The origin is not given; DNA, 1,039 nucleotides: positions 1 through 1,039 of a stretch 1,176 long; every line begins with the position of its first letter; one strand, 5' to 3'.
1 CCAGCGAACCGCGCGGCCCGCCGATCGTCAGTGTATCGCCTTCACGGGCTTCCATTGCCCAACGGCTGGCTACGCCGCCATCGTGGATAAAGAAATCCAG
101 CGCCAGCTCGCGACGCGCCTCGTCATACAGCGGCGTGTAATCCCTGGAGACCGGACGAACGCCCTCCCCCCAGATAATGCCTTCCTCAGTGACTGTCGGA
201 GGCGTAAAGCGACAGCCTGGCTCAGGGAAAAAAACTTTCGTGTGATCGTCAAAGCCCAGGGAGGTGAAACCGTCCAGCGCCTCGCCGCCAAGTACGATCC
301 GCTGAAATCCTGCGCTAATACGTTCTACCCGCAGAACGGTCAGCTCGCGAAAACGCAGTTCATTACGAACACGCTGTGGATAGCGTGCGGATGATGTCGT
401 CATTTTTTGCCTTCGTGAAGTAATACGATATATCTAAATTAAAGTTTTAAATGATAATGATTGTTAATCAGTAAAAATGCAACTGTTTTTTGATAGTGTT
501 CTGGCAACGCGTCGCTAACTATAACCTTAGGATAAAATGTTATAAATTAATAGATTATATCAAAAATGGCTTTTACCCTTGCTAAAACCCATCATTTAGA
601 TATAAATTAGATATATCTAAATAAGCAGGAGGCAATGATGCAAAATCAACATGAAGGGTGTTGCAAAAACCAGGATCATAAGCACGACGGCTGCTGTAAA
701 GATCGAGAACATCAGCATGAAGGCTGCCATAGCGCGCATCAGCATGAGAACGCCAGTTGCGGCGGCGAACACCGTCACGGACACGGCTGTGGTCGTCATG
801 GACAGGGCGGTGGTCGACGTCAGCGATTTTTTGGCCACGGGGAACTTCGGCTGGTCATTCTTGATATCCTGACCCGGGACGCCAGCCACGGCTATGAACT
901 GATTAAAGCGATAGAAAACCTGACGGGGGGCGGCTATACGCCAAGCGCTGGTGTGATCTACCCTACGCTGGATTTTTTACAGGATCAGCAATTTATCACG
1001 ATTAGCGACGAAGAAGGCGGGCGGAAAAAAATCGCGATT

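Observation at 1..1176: Both real genes are missing from the ORF track; the listed ORFs are artefacts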

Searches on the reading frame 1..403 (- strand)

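Call 6: search_protein_families(library=pfam, proteins=[window:1-403:-], max_evalue=1)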
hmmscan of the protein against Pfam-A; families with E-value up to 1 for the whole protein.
window:1-403:- (134 aa): 2 families
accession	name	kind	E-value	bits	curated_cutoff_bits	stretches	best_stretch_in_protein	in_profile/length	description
PF08021.17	FAD_binding_9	-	1.7e-35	122.3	23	1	22-133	1-119/120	Siderophore-interacting FAD-binding domain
PF00970.30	FAD_binding_6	-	0.14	12.9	21.1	1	85-134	47-97/99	Oxidoreductase FAD-binding domain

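Call 7: search_protein_families(library=ncbifam, proteins=[window:1-403:-], max_evalue=1)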
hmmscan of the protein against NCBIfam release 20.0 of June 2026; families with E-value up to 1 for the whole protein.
window:1-403:- (134 aa): 0 families

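Call 18: search_solved_structures(query=window:1-403:-, max_evalue=0.001)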
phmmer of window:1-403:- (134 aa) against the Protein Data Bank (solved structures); distinct sequences matched with E-value up to 0.001: 6.
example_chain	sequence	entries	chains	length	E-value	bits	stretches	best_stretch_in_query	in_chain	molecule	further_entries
4yhb_A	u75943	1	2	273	1e-17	67.5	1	15-133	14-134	Iron-chelator utilization protein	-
6k2l_A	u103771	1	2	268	2.9e-13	53.2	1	17-133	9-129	Siderophore-interacting protein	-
8c4l_A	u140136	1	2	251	1.1e-09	41.5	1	83-130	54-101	Vibriobactin utilization protein ViuB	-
2gpj_A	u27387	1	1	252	2e-08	37.5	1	17-130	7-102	Siderophore-interacting protein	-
7xlz_A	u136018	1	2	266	7.4e-08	35.6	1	16-131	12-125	Siderophore-interacting protein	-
6geh_A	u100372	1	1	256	8.7e-08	35.4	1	26-130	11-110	FAD-binding 9, siderophore-interacting domain protein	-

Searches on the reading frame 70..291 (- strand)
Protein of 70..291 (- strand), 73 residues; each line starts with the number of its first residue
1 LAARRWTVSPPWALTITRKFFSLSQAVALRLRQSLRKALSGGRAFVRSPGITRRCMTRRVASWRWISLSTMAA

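Call 6: search_protein_families(library=pfam, proteins=[window:70-291:-], max_evalue=1)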
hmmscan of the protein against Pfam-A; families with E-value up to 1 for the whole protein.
window:70-291:- (73 aa): 0 families

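Call 7: search_protein_families(library=ncbifam, proteins=[window:70-291:-], max_evalue=1)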
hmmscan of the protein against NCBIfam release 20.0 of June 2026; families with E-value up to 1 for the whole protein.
window:70-291:- (73 aa): 0 families

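Call 36: list_cluster_members(proteins=[window:73-291:-, window:83-391:+, window:620-889:-, window:651-869:+])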
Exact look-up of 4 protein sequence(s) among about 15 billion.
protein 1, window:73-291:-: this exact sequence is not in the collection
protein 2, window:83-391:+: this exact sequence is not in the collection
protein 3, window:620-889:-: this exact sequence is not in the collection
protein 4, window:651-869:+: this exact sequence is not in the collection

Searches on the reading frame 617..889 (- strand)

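Call 6: search_protein_families(library=pfam, proteins=[window:617-889:-], max_evalue=1)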
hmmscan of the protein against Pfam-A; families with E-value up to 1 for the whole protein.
window:617-889:- (90 aa): 2 families
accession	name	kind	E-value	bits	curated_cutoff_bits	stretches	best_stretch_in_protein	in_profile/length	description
PF20990.2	DUF2207_C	-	0.19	11.8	33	1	21-79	130-188/247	Predicted membrane protein (DUF2207) C-terminal domain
PF00335.26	Tetraspanin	-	0.44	10.6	32.1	1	24-84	41-101/225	Tetraspanin family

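Call 7: search_protein_families(library=ncbifam, proteins=[window:617-889:-], max_evalue=1)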
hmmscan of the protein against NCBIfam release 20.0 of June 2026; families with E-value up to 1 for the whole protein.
window:617-889:- (90 aa): 3 families
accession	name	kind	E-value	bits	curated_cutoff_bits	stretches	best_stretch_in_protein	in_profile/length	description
NF005929.0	PRK07946.1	equivalog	0.075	12.7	157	1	36-77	9-50/204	Na(+)/H(+) antiporter subunit C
NF045993.1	MAG0130_MAG3770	subfamily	0.23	11.4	85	1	19-89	11-82/140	MAG0130/MAG3770 family membrane protein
NF046000.1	MAG1210_fam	subfamily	0.8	8.3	275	1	8-77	44-115/550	MAG1210 family protein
